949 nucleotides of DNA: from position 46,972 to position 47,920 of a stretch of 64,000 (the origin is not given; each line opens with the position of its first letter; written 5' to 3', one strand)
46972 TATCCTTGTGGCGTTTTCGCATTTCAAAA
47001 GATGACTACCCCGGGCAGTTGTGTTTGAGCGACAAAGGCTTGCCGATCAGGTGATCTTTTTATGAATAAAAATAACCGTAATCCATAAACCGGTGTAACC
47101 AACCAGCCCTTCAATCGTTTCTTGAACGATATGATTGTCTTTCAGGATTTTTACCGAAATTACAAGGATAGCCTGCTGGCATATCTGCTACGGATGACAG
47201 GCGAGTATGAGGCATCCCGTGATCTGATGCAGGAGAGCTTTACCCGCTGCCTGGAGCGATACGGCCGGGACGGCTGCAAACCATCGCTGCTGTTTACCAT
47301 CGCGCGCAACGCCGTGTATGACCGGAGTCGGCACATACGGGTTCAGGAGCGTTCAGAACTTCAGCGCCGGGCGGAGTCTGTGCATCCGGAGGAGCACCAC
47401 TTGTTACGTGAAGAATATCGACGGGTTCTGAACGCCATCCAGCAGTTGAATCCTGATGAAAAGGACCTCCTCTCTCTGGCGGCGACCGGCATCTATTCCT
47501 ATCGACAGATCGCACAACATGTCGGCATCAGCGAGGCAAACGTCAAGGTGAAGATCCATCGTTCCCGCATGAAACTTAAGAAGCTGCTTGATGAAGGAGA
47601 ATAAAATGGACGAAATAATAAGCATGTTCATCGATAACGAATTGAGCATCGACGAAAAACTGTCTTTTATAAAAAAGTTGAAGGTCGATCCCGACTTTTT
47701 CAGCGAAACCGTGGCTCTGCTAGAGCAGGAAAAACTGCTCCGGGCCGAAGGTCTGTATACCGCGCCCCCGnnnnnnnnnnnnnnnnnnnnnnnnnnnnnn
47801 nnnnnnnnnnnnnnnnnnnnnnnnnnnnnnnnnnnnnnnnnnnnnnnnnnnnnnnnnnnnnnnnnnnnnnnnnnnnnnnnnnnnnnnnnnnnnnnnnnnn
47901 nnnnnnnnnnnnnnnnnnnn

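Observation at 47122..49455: ECF sigma / anti-sigma cluster whose extracytoplasmic parts are CBM48 (glycogen-binding, AMPK-beta-like) folds, plus a secreted Gly/Ser-tailed protein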

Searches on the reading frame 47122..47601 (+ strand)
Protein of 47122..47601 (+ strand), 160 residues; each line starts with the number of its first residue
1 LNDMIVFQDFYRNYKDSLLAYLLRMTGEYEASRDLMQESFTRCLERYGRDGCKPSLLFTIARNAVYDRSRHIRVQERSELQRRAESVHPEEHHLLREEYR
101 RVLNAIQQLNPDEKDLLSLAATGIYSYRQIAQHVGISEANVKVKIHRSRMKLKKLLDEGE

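Call 3: search_protein_families(library=pfam, proteins=[window:47122-47601:+], max_evalue=1)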
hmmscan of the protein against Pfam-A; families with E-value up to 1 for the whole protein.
window:47122-47601:+ (160 aa): 13 families
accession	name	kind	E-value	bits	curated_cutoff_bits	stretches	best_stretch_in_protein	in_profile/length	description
PF08281.18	Sigma70_r4_2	-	2.7e-12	46.6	25.7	1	100-152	2-54/54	Sigma-70, region 4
PF04545.22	Sigma70_r4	-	5.4e-08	32.7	24.1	1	105-154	1-50/50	Sigma-70, region 4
PF04542.20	Sigma70_r2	-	3.4e-07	30.4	24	1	10-70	1-66/71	Sigma-70 region 2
PF00196.25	GerE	-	0.00077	19.5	23.5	1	109-153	3-46/57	Bacterial regulatory proteins, luxR family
PF13374.12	TPR_10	-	0.0016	18.9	27.5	1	19-50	8-39/42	Tetratricopeptide repeat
PF17937.6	TetR_C_28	-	0.0022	18.7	26.4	1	86-128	28-72/96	Tetracyclin repressor-like, C-terminal domain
PF13424.12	TPR_12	-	0.0076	16.9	30.1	1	18-61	8-52/77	Tetratricopeptide repeat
PF07638.17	Sigma70_ECF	-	0.023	15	21.1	1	63-156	85-183/185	ECF sigma factor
PF13518.12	HTH_28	-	0.044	14.3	25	1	118-142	7-30/52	Helix-turn-helix domain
PF13412.12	HTH_24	-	0.068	13.2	21.9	1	119-142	12-35/48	Winged helix-turn-helix DNA-binding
PF13404.12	HTH_AsnC-type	-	0.084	13.1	27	1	124-142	17-35/42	AsnC-type helix-turn-helix domain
PF22451.2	NirdL-like_HTH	-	0.098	12.7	27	1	127-145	19-37/47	Siroheme decarboxylase NirDL-like HTH domain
PF00046.35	Homeodomain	-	0.11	12.8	22.9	0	128-154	31-57/57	Homeodomain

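Call 4: search_protein_families(library=ncbifam, proteins=[window:47122-47601:+], max_evalue=1)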
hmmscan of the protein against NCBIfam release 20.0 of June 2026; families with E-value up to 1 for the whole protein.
window:47122-47601:+ (160 aa): 95 families (the best 25 are shown)
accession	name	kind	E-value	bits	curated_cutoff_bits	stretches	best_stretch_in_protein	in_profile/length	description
TIGR02950.1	SigM_subfam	subfamily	2.9e-23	82.5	147.95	1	8-156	3-158/159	RNA polymerase sigma factor, SigM family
TIGR02937.1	sigma70-ECF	superfamily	1.5e-22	79.9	42.9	1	7-156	3-165/165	sigma-70 family RNA polymerase sigma factor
NF058625.1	sigma_PG0214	equivalog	2e-19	69.9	130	1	5-157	4-162/170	GFO_1088 family ECF-type sigma factor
NF009193.0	PRK12541.1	equivalog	4.3e-19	69.3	171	1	6-155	6-159/161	RNA polymerase sigma factor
TIGR02985.1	Sig70_bacteroi1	subfamily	1.6e-17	64.2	126.4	1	7-156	3-162/162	RNA polymerase sigma-70 factor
TIGR02952.1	Sig70_famx2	equivalog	7.2e-16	58.6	206.45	1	6-156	12-170/170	ECF subfamily RNA polymerase sigma factor, BldN family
NF007226.0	PRK09644.1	equivalog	2.3e-15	57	199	1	8-158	4-159/166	RNA polymerase sigma factor SigM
NF009166.1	PRK12513.1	equivalog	3.8e-15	56.1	206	1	3-158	20-188/193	RNA polymerase sigma factor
NF007227.0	PRK09645.1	subfamily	4.8e-15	55.9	202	1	7-158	15-172/177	sigma-70 family RNA polymerase sigma factor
TIGR02983.1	SigE-fam_strep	subfamily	2e-14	53.8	141.55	1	7-158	8-160/162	SigE family RNA polymerase sigma factor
NF007215.0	PRK09637.1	equivalog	6.7e-14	52.3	212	1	8-157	4-155/181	RNA polymerase sigma factor SigZ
NF007216.0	PRK09638.1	equivalog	8.7e-14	51.7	194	1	7-158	20-176/180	RNA polymerase sigma factor SigY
NF007220.0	PRK09639.1-5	equivalog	1.8e-13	50.6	260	1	6-158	4-166/181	RNA polymerase sigma factor SigX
TIGR02959.1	SigZ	equivalog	6.1e-13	48.9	168.65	1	12-157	2-149/170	RNA polymerase sigma factor SigZ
TIGR02989.1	Sig-70_gvs1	subfamily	1.9e-11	44.1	124.55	1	7-153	3-155/158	RNA polymerase sigma-70 factor, Rhodopirellula/Verrucomicrobium family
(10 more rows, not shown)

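Call 59: search_solved_structures(query=window:47131-47601:+, max_evalue=0.001)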
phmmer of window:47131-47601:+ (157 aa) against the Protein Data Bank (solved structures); distinct sequences matched with E-value up to 0.001: 10.
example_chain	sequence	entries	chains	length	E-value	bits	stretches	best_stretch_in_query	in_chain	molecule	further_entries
6dv9_F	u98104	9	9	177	2.9e-09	40.3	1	7-153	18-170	ECF RNA polymerase sigma factor SigL | RNA polymerase sigma factor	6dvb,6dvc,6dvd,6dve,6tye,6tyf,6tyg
5uxx_A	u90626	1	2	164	2e-08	37.6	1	14-153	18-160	RNA polymerase sigma factor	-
6dxo_A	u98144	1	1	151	1.6e-05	28.2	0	4-68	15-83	RNA polymerase ECF-subfamily sigma factor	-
9m9d_F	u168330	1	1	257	0.00034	23.9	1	5-152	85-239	ECF RNA polymerase sigma factor SigE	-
1je8_A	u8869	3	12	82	0.00035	23.8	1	99-151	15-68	Nitrate/Nitrite Response Regulator Protein NARL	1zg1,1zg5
9m9e_F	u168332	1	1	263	0.00035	23.8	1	5-152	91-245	ECF RNA polymerase sigma factor SigE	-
9m98_F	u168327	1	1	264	0.00035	23.8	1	5-152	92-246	ECF RNA polymerase sigma factor SigE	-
5wuq_A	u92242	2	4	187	0.00042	23.6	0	4-153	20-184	ECF RNA polymerase sigma factor SigW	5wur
4nqw_A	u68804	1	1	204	0.00059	23.1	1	4-154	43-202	ECF RNA polymerase sigma factor SigK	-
8u3b_G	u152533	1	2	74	0.00077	22.7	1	103-151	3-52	Nitrate/nitrite response regulator protein NarL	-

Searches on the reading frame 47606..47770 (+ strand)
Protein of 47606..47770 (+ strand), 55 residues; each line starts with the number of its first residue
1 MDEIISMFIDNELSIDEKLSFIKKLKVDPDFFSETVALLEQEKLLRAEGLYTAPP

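Call 47: search_solved_structures(query=A4, max_evalue=10, show_alignments=3)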
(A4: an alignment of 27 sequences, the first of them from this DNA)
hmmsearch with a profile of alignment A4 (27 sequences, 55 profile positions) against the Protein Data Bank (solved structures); distinct sequences matched with E-value up to 10: 3.
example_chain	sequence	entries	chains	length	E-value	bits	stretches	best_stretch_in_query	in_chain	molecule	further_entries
4y6c_A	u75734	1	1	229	0.0043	20.1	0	32-48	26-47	ANSERINA PUTATIVE KINESIN LIGHT chain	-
4y6w_A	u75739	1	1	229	0.006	19.7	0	32-48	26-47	NaB(AB)3ACb - light chain TPR-like repeats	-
2obb_A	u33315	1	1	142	1.1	12.4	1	24-43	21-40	Hypothetical protein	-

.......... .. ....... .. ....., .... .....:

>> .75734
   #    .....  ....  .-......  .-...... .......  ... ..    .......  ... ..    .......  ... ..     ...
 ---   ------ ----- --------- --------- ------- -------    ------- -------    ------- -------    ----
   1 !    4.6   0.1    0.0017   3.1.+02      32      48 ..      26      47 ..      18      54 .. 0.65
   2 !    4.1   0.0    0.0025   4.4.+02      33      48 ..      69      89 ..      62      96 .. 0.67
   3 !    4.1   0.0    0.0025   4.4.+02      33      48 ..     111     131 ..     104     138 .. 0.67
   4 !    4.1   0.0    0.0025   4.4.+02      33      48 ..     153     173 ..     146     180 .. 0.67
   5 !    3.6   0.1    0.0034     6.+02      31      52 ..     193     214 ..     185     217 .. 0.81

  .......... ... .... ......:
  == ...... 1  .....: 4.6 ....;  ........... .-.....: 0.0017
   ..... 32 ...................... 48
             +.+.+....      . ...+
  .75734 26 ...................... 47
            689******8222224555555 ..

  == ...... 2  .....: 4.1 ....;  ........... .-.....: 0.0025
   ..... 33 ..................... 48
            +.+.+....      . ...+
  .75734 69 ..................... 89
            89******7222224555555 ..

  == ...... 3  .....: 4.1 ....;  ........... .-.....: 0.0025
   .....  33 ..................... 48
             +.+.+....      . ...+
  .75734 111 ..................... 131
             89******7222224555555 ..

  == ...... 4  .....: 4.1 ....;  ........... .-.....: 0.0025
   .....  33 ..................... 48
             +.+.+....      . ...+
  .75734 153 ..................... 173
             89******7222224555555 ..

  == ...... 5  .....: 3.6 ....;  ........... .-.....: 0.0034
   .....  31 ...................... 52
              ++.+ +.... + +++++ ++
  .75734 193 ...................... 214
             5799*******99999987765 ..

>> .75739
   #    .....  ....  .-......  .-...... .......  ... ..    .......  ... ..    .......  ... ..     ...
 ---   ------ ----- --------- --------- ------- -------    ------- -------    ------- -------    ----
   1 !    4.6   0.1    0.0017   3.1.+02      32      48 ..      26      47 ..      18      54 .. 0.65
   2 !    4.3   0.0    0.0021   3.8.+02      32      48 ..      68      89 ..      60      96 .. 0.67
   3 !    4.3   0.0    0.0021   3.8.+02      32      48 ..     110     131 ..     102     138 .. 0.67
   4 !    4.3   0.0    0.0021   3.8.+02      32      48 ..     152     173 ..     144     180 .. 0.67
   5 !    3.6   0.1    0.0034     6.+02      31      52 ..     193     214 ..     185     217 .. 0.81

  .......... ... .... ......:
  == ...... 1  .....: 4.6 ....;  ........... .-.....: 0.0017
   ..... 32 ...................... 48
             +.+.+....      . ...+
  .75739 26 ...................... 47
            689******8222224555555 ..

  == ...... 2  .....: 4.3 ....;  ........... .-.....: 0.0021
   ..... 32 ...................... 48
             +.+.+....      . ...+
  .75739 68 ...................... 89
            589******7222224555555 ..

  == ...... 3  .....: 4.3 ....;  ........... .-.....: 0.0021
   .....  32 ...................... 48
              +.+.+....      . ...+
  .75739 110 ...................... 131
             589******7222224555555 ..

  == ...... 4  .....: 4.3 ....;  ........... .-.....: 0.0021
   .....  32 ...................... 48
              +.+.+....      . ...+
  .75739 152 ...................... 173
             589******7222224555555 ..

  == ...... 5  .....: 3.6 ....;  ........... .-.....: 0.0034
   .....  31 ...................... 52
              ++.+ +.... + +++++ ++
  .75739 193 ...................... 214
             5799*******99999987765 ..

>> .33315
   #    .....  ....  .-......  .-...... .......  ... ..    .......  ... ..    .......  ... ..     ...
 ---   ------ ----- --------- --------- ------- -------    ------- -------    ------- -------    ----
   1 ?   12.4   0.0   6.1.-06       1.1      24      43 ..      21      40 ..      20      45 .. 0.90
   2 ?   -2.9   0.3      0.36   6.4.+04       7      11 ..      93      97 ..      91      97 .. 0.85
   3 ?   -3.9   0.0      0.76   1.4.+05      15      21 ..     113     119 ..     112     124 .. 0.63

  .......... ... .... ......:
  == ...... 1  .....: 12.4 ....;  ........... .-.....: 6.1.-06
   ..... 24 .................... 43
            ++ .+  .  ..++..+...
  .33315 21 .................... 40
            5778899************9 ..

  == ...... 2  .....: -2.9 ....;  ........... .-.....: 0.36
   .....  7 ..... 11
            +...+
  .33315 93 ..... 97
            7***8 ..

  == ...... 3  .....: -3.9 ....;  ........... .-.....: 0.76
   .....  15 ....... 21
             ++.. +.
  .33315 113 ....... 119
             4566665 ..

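Call 48: search_protein_families(library=pfam, alignment_id=A4, max_evalue=10)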
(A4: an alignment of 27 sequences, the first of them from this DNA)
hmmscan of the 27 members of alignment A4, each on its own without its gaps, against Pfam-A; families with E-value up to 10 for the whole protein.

A. member 1, seq(55 aa): 0 families

B. families by the number of members that match (of 27 scanned): 8 families
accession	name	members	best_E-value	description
PF13490.11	zf-HC2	4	0.021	Putative zinc-finger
PF01815.21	Rop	2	0.0026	Rop protein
PF25014.1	NET2A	2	0.0041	NET2A-like domain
PF08841.16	DDR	2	0.049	Diol dehydratase reactivase ATPase-like domain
PF13176.12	TPR_7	1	0.00092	Tetratricopeptide repeat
PF20819.2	T4_Rnl1_C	1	0.039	T4 RNA ligase 1, C-terminal domain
PF16310.10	DUF4952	1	0.063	Domian of unknown function (DUF4952)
PF23326.1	UBL_UBAC1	1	0.16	UBAC1 UBL-like domain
